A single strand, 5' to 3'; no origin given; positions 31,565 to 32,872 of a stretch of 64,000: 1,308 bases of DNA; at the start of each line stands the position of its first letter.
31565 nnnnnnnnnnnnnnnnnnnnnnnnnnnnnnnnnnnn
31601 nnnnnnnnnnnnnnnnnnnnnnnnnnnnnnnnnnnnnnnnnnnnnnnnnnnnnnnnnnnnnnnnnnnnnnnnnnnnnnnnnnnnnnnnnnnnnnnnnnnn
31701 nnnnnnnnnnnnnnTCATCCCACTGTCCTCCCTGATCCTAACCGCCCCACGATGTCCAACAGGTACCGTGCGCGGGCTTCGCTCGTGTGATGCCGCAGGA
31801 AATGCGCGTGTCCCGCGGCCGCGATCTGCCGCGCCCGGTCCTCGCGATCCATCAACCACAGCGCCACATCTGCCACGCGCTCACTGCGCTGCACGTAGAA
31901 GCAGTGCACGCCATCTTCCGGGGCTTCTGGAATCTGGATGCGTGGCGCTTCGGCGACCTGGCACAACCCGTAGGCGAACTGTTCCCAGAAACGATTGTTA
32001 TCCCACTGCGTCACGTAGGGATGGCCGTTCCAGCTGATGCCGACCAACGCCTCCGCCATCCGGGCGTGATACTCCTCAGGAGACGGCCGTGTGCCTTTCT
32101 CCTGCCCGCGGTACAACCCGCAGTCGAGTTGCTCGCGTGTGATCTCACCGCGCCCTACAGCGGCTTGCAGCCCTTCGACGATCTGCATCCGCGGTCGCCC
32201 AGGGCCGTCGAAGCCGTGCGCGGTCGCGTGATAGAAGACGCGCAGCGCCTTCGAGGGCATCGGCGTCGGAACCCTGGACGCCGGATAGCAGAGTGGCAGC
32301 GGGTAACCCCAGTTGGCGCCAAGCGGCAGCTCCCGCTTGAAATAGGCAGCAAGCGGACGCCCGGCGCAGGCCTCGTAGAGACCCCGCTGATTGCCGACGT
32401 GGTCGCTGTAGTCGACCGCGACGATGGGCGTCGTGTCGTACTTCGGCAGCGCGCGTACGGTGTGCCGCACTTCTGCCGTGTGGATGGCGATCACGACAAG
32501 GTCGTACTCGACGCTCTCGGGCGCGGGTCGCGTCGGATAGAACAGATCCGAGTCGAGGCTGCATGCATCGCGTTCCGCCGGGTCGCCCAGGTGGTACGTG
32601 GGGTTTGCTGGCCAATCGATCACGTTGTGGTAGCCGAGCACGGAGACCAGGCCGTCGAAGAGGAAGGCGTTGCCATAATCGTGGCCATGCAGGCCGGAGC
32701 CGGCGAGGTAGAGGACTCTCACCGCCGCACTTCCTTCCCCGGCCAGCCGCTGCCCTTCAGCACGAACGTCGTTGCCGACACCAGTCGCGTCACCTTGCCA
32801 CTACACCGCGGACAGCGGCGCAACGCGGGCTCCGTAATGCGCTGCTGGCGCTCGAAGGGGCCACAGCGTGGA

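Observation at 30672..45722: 15-kb phage-borne glycan biosynthesis/decoration island with an unusual enzyme complement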

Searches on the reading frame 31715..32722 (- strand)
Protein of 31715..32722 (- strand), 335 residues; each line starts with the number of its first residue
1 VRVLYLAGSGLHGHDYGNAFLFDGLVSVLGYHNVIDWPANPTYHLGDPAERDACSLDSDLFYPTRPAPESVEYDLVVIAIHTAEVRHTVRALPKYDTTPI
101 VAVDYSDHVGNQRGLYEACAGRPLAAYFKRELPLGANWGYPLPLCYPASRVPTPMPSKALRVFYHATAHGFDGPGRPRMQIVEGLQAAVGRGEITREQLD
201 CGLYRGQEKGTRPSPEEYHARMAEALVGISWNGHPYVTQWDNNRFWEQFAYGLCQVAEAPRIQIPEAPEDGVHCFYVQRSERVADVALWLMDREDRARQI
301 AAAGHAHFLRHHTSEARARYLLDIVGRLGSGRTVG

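Call 5: search_protein_families(library=pfam, proteins=[window:31715-32722:-], max_evalue=0.01)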
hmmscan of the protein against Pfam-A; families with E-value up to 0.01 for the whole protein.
window:31715-32722:- (335 aa): 1 family
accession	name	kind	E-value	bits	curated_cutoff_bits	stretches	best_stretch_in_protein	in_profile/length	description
PF13524.12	Glyco_trans_1_2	-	4.6e-11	43.3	25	1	210-323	32-144/144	Glycosyl transferase-like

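Call 10: search_protein_families(library=phrogs, proteins=[window:31715-32722:-], max_evalue=0.001)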
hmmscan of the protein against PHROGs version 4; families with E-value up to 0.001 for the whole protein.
window:31715-32722:- (335 aa): 0 families

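Call 20: search_solved_structures(query=window:31715-32722:-, max_evalue=1)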
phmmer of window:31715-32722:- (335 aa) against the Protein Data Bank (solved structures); distinct sequences matched with E-value up to 1: 2.
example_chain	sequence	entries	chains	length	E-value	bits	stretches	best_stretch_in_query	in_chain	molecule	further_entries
9v10_ke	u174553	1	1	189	0.18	14.3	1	108-192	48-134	Sperm microtubule inner protein 2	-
5ovs_A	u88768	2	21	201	0.23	13.9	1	109-193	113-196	BPH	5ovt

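Call 35: find_homologous_proteins(query=window:31715-32722:-, max_evalue=0.001)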
Query window:31715-32722:- (335 aa): 44 proteins with E <= 0.001 among 3947 candidates.
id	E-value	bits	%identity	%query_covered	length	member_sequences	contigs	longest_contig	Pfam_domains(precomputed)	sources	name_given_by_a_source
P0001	1.1e-232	790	100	100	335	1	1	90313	PF13524.13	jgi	jgi:hypothetical protein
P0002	2.6e-121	423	59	98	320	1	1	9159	PF13524.13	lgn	-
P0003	1.3e-110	388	53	98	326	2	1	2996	PF13524.13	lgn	-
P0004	2.3e-110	387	56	97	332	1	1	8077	PF13524.13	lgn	-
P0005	1.8e-108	381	57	98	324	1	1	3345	PF13524.13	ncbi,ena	-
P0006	6.1e-98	346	51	98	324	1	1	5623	PF13524.13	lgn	-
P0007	1.3e-97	345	53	98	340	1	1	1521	PF13524.13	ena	-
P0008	2.8e-94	334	50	97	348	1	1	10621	PF13524.13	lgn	-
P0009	3.2e-93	331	51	97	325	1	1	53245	PF13524.13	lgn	-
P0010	1.2e-89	319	51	98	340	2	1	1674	PF13524.13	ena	-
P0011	1.9e-88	315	50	97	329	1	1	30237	PF13524.13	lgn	-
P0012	2.9e-88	315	50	98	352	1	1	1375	PF13524.13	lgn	-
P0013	5.9e-87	310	48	98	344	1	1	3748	PF13524.13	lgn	-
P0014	1.1e-86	309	49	98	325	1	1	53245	PF13524.13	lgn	-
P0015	3.0e-86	308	48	97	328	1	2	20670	PF13524.13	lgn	-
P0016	2.7e-85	305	46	98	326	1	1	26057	PF13524.13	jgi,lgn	jgi:hypothetical protein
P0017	9.1e-85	303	47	97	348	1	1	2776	PF13524.13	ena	-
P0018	1.3e-84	303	48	96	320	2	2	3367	PF13524.13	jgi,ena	-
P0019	2.2e-83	299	47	98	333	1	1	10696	PF13524.13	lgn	-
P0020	8.6e-83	297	48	96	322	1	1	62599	PF13524.13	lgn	-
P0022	7.1e-80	287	44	97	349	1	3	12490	PF13524.13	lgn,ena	-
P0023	1.2e-79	286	48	97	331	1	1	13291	PF13524.13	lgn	-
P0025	1.5e-79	286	47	98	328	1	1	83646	PF13524.13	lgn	-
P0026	1.8e-79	286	46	97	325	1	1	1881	PF13524.13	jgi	-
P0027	4.5e-79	284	46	98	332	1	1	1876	PF13524.13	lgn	-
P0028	5.3e-79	284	46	98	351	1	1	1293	PF13524.13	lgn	-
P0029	8.9e-79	283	46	98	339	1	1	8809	PF13524.13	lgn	-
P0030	1.0e-78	283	46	98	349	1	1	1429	PF13524.13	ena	-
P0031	2.4e-74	269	43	99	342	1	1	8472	PF13524.13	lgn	-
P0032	3.2e-74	268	44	97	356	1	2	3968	PF13524.13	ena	-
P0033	1.1e-73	267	45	98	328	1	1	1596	PF13524.13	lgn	-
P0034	1.1e-73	267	44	98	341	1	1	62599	PF13524.13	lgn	-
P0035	3.0e-73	265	44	96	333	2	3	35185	PF13524.13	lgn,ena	-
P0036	7.4e-72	261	44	98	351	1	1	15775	PF13524.13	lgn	-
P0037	3.6e-71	258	45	98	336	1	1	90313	PF13524.13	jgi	jgi:hypothetical protein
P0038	6.5e-68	248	42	97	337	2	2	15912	PF13524.13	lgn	-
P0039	2.0e-64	236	42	97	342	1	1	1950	PF13524.13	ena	-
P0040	1.2e-61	227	42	99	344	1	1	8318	PF13524.13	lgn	-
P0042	7.8e-15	73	30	93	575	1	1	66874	PF13524.13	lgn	-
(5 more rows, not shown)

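Call 36: find_encoding_contigs(protein=P0025, flank=10000, max_places=2)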
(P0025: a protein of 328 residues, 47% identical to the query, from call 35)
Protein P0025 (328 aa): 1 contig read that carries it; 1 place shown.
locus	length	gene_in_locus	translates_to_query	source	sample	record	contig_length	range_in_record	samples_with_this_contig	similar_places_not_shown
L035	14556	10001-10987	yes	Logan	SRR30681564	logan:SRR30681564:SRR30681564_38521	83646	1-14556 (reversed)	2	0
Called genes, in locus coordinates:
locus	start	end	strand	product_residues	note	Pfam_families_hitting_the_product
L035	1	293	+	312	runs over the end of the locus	-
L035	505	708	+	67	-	-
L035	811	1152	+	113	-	-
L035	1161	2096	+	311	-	PF00535:Glycos_transf_2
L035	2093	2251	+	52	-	-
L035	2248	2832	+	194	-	PF13578:Methyltransf_24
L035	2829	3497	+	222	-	-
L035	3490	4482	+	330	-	PF13384:HTH_23 (faint), PF04545:Sigma70_r4 (faint)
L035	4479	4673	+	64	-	-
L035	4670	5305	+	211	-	PF00535:Glycos_transf_2 (weak)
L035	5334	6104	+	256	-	-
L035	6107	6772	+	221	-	PF13578:Methyltransf_24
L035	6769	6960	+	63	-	-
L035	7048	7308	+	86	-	-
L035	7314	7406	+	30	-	-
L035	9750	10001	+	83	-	PF13524:Glyco_trans_1_2 (weak)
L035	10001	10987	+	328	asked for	PF13524:Glyco_trans_1_2 (weak)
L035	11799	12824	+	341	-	PF13524:Glyco_trans_1_2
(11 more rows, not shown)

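Call 37: find_encoding_contigs(protein=P0020, flank=10000, max_places=2)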
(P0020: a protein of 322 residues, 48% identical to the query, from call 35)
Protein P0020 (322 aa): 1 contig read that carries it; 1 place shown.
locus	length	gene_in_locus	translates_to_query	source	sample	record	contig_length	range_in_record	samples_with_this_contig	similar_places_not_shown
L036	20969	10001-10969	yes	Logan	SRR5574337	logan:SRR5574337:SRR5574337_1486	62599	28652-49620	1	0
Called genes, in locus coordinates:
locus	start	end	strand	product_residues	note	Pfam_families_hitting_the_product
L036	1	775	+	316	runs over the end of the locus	-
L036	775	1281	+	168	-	-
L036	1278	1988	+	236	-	PF01596:Methyltransf_3 (weak), PF13578:Methyltransf_24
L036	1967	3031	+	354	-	PF01596:Methyltransf_3, PF13578:Methyltransf_24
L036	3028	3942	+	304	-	PF00535:Glycos_transf_2 (faint)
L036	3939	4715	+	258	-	PF13578:Methyltransf_24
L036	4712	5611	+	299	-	PF13524:Glyco_trans_1_2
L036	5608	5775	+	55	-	-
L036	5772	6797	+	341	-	PF13524:Glyco_trans_1_2 (weak)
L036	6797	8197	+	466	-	-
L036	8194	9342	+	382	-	PF01041:DegT_DnrJ_EryC1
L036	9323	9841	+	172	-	PF13302:Acetyltransf_3, PF00583:Acetyltransf_1, PF13508:Acetyltransf_7 (weak)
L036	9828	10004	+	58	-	PF09723:Zn_ribbon_8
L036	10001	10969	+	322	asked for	PF13524:Glyco_trans_1_2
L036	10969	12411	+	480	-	PF02543:Carbam_trans_N, PF16861:Carbam_trans_C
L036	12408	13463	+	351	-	PF13524:Glyco_trans_1_2 (weak)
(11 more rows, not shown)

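Call 38: find_encoding_contigs(protein=P0009, flank=10000, max_places=2)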
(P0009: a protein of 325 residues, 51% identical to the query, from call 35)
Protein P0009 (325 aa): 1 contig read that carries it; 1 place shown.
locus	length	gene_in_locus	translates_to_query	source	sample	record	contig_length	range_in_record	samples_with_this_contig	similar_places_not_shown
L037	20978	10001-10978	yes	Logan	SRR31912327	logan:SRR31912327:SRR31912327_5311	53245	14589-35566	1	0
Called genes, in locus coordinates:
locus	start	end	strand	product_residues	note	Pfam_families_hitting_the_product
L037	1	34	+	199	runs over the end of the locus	-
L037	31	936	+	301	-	PF13524:Glyco_trans_1_2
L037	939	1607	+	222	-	PF01596:Methyltransf_3, PF13578:Methyltransf_24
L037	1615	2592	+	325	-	PF13524:Glyco_trans_1_2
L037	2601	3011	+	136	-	-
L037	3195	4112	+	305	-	PF00535:Glycos_transf_2 (faint)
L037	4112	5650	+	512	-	PF02543:Carbam_trans_N, PF16861:Carbam_trans_C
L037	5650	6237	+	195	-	PF04989:RMNT_CmcI (weak), PF13578:Methyltransf_24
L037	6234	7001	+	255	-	PF13578:Methyltransf_24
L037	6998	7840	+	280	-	-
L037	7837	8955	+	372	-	PF01041:DegT_DnrJ_EryC1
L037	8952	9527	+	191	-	PF13578:Methyltransf_24 (weak)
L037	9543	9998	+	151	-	PF13302:Acetyltransf_3, PF00583:Acetyltransf_1, PF13673:Acetyltransf_10 (weak), PF13508:Acetyltransf_7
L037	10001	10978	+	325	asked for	PF13524:Glyco_trans_1_2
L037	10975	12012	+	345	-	PF13524:Glyco_trans_1_2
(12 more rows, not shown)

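Call 49: predict_structure(alignment_id=A1)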
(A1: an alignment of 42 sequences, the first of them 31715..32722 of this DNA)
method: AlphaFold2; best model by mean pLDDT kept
length: 335 residues; sequences in the alignment: 42
mean_pLDDT: 95.4   pTM: 0.93
mean pLDDT of the five models: 95.4, 94.7, 94.6, 94.5, 94.3
residues with pLDDT >= 90: 312; 70-90: 18; 50-70: 1; < 50: 4
segments of 3 or more residues with pLDDT < 50: 332-335
pLDDT, mean of each block of 10 residues (from residue 1): 96 94 98 96 97 96 91 96 96 95 97 98 98 98 97 97 94 91 98 98 93 97 98 92 93 98 98 97 98 98 98 98 92 42
secondary structure, 60 per line:
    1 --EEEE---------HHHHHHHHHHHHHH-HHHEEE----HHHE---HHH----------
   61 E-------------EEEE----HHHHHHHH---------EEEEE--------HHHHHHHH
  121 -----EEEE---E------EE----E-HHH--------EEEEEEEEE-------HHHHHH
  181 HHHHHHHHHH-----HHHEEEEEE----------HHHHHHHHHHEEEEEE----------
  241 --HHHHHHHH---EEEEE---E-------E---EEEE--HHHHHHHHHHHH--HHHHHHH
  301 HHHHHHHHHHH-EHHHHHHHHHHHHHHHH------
elements in order: E3-6 H16-29 E34-36 E75-78 H83-90 E100-104 H113-120 E126-129 E159-167 H175-190 E199-204 H215-224 E225-230 H243-250 E254-258 E274-277 H280-291 H294-311 H314-329

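Call 51: find_related_loci(query=window:31715-32722:-, collection=viral_contigs, flank=10000)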
Query window:31715-32722:- (335 aa) in viral_contigs; peptide patterns used: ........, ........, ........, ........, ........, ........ (x = any residue, [..] = any of these).
2 stretches matched a pattern, but none encodes a relative of the query by tblastn (E <= 1e-3).

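Call 54: find_related_loci(query=A2, collection=viral_contigs, flank=10000)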
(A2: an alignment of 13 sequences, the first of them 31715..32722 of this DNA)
Query A2 (335 aa) in viral_contigs; peptide patterns used: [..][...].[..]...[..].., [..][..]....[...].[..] (x = any residue, [..] = any of these).
18 stretches matched a pattern, but none encodes a relative of the query by tblastn (E <= 1e-3).

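Call 56: find_related_loci(query=A2, collection=genome_contigs, flank=10000)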
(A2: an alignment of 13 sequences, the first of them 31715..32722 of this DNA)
Query A2 (335 aa) in genome_contigs; peptide patterns used: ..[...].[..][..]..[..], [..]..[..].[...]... (x = any residue, [..] = any of these).
62 stretches matched a pattern, but none encodes a relative of the query by tblastn (E <= 1e-3).

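Call 59: search_dna_similar(query=window:31715-32722:-, collection=phages, mode=protein, max_rows=15, max_evalue=0.001)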
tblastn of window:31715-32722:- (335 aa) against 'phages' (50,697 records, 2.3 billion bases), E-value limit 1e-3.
No match.

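Call 68: find_encoding_contigs(protein=P0001, flank=10000, max_places=3)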
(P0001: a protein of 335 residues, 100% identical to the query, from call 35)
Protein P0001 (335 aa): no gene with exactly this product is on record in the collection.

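Call 96: find_encoding_contigs(protein=P0011, flank=10000, max_places=1)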
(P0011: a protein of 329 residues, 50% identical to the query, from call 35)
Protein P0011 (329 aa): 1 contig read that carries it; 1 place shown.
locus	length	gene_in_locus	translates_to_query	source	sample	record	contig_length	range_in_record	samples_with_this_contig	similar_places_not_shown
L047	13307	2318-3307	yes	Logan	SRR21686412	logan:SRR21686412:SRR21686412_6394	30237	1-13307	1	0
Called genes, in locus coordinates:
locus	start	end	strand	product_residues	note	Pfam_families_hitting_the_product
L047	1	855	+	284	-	?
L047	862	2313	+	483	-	PF13578:Methyltransf_24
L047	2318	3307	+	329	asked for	PF13524:Glyco_trans_1_2 (weak)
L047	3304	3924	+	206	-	-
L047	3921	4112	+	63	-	-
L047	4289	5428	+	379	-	-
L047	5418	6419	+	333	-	-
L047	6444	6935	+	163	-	-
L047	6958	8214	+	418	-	-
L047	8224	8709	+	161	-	-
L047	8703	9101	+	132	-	-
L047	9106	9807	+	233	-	-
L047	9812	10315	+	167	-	PF05069:Phage_tail_S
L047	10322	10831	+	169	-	-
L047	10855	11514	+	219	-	-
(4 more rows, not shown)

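Call 97: find_encoding_contigs(protein=P0035, flank=10000, max_places=1)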
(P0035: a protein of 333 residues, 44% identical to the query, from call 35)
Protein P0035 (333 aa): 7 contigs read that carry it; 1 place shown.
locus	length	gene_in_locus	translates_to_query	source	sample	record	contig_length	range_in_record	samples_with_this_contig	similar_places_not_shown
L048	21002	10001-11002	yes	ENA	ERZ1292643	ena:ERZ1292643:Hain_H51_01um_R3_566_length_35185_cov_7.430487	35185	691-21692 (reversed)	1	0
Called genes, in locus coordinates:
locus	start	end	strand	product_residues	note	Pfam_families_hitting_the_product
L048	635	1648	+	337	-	-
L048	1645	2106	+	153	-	-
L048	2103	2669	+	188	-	PF05711:TylF, PF13578:Methyltransf_24 (weak)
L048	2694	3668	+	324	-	-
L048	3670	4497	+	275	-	PF01370:Epimerase, PF04321:RmlD_sub_bind (weak), PF16363:GDP_Man_Dehyd (faint)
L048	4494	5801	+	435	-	-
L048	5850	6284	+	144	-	-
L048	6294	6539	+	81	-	-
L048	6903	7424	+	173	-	PF14791:DNA_pol_B_thumb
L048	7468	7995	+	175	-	-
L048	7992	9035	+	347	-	PF13524:Glyco_trans_1_2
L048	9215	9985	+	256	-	PF00535:Glycos_transf_2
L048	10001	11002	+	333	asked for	PF13524:Glyco_trans_1_2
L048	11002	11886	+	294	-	PF24785:RXYLT1_C (faint)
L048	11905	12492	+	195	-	PF13578:Methyltransf_24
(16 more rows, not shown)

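Call 100: list_cluster_members(proteins=[P0001, P0016, P0057, P0065])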
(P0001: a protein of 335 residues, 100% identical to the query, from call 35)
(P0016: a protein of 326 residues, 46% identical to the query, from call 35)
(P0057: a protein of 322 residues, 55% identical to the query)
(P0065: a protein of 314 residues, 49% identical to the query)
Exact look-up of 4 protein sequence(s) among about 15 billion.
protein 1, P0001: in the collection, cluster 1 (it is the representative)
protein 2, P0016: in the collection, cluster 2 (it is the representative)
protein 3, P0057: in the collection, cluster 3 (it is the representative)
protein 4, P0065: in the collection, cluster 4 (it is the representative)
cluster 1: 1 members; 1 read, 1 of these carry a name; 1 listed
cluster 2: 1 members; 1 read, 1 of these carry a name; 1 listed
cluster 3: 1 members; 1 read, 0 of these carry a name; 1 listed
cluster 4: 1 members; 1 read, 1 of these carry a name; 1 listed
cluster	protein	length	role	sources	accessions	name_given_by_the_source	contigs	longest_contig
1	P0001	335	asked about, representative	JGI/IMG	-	hypothetical protein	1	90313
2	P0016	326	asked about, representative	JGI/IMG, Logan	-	hypothetical protein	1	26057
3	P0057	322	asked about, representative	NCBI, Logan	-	-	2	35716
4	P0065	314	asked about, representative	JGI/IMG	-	glycosyltransferase involved in cell wall biosynthesis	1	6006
